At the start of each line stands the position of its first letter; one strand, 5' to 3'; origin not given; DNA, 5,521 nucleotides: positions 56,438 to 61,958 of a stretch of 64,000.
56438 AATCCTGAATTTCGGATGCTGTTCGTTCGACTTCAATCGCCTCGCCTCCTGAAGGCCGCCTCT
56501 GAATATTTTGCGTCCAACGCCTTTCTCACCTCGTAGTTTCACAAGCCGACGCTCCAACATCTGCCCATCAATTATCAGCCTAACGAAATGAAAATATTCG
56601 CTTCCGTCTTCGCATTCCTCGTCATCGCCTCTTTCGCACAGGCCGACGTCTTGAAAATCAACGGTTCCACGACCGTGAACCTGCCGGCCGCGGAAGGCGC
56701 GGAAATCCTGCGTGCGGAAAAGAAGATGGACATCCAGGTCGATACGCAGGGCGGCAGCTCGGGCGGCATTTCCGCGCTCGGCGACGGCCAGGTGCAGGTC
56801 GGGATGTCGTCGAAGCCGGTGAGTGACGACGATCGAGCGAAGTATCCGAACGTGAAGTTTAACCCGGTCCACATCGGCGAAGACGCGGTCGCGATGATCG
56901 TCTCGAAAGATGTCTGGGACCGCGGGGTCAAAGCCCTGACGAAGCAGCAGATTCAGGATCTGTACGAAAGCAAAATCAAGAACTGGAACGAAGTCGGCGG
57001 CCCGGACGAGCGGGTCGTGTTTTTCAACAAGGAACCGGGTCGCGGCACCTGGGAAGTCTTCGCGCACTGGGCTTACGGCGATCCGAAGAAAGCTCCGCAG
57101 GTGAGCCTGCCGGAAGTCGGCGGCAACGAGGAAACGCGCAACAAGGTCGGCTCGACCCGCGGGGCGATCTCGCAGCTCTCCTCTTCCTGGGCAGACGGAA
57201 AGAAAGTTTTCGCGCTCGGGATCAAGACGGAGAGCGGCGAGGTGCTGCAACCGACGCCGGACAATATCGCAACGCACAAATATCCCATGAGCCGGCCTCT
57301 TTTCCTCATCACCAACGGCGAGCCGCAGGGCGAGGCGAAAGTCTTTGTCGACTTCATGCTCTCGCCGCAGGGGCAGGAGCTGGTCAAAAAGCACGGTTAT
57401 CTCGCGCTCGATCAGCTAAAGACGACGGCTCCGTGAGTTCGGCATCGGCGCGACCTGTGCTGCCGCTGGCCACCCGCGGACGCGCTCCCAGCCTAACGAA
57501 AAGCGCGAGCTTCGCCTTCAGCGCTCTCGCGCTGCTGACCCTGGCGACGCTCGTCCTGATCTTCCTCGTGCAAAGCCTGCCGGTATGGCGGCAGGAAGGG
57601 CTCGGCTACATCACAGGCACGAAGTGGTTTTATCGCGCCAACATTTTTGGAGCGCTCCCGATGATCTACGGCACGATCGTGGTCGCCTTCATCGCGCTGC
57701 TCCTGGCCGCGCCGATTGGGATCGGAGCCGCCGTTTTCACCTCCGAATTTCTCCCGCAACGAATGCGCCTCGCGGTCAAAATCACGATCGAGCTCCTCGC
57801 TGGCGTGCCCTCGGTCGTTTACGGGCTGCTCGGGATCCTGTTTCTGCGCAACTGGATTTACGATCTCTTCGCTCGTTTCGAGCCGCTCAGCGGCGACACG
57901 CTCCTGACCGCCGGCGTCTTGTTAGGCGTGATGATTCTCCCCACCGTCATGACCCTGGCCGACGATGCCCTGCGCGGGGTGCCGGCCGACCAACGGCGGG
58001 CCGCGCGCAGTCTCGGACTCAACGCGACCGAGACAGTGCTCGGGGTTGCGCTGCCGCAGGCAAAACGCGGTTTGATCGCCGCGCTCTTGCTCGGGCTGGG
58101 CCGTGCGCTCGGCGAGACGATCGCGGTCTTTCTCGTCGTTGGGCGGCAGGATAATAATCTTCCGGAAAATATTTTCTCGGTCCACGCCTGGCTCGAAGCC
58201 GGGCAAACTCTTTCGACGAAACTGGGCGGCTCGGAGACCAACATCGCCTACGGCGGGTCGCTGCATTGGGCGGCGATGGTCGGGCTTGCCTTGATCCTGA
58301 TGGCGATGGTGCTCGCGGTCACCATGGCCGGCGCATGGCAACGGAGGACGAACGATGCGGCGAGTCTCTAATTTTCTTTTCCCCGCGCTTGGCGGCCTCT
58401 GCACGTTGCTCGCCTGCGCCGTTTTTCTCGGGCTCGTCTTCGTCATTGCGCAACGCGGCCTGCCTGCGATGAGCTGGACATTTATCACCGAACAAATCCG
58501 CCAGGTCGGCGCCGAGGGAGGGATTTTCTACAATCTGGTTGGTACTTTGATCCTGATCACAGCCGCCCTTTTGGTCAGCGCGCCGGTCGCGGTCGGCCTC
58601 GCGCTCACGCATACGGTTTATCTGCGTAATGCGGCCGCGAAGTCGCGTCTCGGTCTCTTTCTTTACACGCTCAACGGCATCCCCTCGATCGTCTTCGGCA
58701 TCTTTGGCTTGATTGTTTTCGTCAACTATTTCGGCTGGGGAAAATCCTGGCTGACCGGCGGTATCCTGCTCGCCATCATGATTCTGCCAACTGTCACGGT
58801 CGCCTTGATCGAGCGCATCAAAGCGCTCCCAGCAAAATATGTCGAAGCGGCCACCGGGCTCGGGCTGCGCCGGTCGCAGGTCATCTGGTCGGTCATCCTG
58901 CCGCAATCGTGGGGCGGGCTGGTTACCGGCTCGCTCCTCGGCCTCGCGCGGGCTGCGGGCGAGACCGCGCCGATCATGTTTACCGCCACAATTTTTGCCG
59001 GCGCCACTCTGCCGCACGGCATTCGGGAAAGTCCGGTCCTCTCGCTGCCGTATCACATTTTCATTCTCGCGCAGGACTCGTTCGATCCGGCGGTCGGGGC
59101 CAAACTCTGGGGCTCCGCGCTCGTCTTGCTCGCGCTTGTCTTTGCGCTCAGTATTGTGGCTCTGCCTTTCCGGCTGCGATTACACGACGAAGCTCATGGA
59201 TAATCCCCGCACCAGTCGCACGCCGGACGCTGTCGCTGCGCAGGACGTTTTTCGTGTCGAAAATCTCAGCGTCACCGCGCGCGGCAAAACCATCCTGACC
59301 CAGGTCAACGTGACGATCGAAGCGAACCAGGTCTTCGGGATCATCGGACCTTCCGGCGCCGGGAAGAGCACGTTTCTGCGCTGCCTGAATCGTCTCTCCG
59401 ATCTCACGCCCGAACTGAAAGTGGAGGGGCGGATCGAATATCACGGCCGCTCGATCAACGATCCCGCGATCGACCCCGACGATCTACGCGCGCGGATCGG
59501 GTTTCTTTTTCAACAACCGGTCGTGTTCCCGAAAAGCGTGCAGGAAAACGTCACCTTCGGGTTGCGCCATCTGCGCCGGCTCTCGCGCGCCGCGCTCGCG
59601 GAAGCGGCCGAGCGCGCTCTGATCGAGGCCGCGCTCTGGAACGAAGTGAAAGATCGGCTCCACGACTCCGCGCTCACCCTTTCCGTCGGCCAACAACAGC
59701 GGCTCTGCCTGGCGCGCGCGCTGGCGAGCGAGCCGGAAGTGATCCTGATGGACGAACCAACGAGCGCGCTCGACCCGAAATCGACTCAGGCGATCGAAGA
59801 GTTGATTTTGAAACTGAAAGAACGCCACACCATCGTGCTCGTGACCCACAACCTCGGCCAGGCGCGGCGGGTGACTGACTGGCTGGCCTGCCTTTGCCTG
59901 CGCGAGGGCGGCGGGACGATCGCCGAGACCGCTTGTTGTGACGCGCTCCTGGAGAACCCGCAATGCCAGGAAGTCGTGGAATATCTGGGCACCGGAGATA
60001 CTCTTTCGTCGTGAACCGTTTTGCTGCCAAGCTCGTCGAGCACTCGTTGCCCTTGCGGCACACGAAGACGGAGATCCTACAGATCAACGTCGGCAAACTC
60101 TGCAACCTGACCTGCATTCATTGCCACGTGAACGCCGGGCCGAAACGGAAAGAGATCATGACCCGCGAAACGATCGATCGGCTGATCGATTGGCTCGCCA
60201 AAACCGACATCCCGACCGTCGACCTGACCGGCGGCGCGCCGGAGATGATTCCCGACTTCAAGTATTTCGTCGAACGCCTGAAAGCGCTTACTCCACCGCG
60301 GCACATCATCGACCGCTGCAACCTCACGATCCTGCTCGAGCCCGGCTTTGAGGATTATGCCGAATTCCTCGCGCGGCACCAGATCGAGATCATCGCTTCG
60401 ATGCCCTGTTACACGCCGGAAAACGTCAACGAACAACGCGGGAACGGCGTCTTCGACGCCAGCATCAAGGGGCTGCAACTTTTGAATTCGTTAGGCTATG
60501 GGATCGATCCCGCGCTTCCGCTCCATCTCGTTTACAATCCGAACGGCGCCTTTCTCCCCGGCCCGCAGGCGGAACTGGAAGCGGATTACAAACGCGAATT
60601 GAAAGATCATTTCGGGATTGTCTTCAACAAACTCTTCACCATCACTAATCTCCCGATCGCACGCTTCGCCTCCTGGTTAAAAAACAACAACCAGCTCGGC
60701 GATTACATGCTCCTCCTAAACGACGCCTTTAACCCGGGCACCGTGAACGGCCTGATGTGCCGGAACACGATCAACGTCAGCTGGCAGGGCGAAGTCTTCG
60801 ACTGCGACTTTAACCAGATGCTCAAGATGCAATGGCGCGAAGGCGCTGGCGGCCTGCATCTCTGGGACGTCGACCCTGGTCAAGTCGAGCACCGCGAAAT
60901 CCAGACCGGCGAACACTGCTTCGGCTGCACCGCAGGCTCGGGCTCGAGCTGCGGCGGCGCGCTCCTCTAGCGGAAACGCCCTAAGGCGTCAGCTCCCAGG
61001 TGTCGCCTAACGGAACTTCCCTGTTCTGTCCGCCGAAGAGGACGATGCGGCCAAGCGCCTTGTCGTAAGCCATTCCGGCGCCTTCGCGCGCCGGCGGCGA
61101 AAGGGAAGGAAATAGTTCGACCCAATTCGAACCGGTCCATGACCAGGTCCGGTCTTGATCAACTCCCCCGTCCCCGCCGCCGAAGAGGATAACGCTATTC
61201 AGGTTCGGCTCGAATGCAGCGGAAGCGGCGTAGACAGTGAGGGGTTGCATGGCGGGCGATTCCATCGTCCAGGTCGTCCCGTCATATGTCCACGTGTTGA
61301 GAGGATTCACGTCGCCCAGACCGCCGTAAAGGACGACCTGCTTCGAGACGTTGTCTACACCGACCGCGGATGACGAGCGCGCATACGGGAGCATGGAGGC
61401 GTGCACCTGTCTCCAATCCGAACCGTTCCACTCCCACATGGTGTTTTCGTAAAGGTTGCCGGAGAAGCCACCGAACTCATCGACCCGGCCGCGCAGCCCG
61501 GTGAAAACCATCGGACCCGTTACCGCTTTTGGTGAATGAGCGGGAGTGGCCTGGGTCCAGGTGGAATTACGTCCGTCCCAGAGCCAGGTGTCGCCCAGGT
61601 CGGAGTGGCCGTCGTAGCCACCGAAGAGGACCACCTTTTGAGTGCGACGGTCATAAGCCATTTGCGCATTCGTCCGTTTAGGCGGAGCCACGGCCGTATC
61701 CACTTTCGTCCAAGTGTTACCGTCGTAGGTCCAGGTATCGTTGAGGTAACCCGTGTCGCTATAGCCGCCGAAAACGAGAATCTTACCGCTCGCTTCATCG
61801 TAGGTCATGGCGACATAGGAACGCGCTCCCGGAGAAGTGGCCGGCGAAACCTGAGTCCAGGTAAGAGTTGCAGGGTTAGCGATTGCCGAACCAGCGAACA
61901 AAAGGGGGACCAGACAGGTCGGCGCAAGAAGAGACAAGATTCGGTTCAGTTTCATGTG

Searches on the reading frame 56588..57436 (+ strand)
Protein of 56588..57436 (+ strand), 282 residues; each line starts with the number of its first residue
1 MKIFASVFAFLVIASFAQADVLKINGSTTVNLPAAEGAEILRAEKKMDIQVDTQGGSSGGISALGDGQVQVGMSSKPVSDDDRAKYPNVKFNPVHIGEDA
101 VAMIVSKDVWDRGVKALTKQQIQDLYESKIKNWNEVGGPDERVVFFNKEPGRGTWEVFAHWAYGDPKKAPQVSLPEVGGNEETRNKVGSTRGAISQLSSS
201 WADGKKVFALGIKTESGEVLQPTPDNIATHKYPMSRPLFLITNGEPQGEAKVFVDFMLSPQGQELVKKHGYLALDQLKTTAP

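Call 17: search_protein_families(library=pfam, proteins=[window:56588-57436:+])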
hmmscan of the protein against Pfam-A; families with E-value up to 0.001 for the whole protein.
window:56588-57436:+ (282 aa): 4 families
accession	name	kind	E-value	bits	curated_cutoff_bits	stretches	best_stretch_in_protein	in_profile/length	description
PF12849.12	PBP_like_2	-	5.5e-30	105.5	27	1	20-260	8-266/267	PBP superfamily domain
PF13531.11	SBP_bac_11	-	2.7e-08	34.3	25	1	101-271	81-226/227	Bacterial extracellular solute-binding protein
PF12727.12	PBP_like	-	4.5e-05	23.1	27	1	53-162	16-113/193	PBP superfamily domain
PF01547.30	SBP_bac_1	-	7.4e-05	23.3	26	1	98-264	110-307/307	Bacterial extracellular solute-binding protein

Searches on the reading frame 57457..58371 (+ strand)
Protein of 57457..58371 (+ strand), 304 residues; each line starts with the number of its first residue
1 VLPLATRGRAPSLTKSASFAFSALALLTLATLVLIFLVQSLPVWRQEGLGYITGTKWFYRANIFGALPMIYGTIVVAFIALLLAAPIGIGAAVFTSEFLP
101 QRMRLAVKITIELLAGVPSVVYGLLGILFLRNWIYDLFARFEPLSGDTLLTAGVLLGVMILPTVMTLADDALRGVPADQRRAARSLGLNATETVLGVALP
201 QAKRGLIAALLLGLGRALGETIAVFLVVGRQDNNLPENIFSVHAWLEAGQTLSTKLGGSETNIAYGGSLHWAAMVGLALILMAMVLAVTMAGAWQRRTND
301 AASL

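Call 17: search_protein_families(library=pfam, proteins=[window:57457-58371:+])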
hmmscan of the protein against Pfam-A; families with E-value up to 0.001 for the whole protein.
window:57457-58371:+ (304 aa): 1 family
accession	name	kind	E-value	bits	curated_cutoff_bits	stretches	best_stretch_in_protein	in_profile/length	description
PF00528.27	BPD_transp_1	-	1.4e-11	44.9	26.4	1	86-289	3-172/184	Binding-protein-dependent transport system inner membrane component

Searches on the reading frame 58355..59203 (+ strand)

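Call 17: search_protein_families(library=pfam, proteins=[window:58355-59203:+])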
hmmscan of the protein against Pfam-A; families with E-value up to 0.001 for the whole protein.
window:58355-59203:+ (282 aa): 1 family
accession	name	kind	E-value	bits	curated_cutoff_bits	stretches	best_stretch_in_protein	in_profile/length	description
PF00528.27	BPD_transp_1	-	5.2e-15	56.1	26.4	1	82-268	6-170/184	Binding-protein-dependent transport system inner membrane component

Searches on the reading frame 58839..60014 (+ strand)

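Call 18: search_protein_families(library=pfam, proteins=[window:58839-60014:+])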
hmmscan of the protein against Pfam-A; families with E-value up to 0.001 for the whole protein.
window:58839-60014:+ (391 aa): 4 families
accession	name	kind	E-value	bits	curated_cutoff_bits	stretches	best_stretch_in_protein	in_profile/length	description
PF00005.33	ABC_tran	-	3.6e-31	109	25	1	153-309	1-137/137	ABC transporter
PF13304.12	AAA_21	-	1.7e-14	55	27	2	244-339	220-300/304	AAA domain, putative AbiEii toxin, Type IV TA system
PF13401.12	AAA_22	-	0.00018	22.3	27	0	167-275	9-109/130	AAA domain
PF02463.25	SMC_N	-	0.0003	20.7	40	0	164-344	25-204/220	RecF/RecN/SMC N terminal domain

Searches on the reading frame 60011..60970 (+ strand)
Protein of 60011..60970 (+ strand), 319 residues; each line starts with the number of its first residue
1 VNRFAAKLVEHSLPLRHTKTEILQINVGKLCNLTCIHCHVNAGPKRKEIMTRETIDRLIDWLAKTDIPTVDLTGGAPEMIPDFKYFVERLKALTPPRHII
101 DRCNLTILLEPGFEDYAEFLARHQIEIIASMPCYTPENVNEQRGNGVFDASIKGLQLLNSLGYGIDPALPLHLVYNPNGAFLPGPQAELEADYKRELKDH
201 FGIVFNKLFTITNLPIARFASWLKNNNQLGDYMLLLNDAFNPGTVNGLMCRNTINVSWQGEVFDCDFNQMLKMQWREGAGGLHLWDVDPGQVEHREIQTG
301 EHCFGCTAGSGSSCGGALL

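Call 17: search_protein_families(library=pfam, proteins=[window:60011-60970:+])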
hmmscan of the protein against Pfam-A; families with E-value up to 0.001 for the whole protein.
window:60011-60970:+ (319 aa): 3 families
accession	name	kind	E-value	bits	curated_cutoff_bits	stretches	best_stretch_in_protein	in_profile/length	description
PF12345.13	DUF3641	-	5.9e-55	185.4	24.9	1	182-317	1-134/134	Protein of unknown function (DUF3641)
PF04055.27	Radical_SAM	-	2.7e-12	47.6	29.5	1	25-163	1-141/166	Radical SAM superfamily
PF13353.11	Fer4_12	-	0.00078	20.2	22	0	31-98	15-85/137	4Fe-4S single cluster domain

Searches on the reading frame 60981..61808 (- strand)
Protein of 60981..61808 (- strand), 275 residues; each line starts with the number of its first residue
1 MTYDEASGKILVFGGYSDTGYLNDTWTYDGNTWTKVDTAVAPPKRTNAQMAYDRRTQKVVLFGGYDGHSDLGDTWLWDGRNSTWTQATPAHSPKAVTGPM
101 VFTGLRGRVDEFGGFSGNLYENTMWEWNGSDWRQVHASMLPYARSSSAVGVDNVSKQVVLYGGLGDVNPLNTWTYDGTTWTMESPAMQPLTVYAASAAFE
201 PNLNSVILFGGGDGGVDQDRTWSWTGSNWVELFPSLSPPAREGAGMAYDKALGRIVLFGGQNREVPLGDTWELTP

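Call 18: search_protein_families(library=pfam, proteins=[window:60981-61808:-])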
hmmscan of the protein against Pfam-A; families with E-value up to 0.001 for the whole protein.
window:60981-61808:- (275 aa): 8 families
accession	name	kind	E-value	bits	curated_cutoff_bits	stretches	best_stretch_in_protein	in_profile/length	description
PF24681.1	Kelch_KLHDC2_KLHL20_DRC7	-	5.2e-26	91.8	50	2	2-126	57-183/221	KLHDC2/KLHL20/DRC7 Kelch-repeats domain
PF13415.12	Kelch_3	-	3.4e-21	75.3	22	2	8-53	2-48/48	Galactose oxidase, central domain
PF13418.12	Kelch_4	-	5.4e-15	55.5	21.6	2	2-39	8-45/49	Galactose oxidase, central domain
PF24981.1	Beta-prop_ATRN-LZTR1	-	6.1e-13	49.1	50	1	11-211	2-219/289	Attractin/LZTR1 beta-propeller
PF13964.12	Kelch_6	-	4.9e-10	39.5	25.3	0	7-36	11-43/50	Kelch motif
PF01344.31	Kelch_1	-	2.4e-08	33.7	20.1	1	8-36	12-42/46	Kelch motif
PF07646.21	Kelch_2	-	4.2e-07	30.1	21.3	0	7-34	11-40/48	Kelch motif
PF13854.13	Kelch_HCF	-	3.3e-05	23.8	113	0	107-165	83-141/345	Host cell factor, Kelch-repeats domain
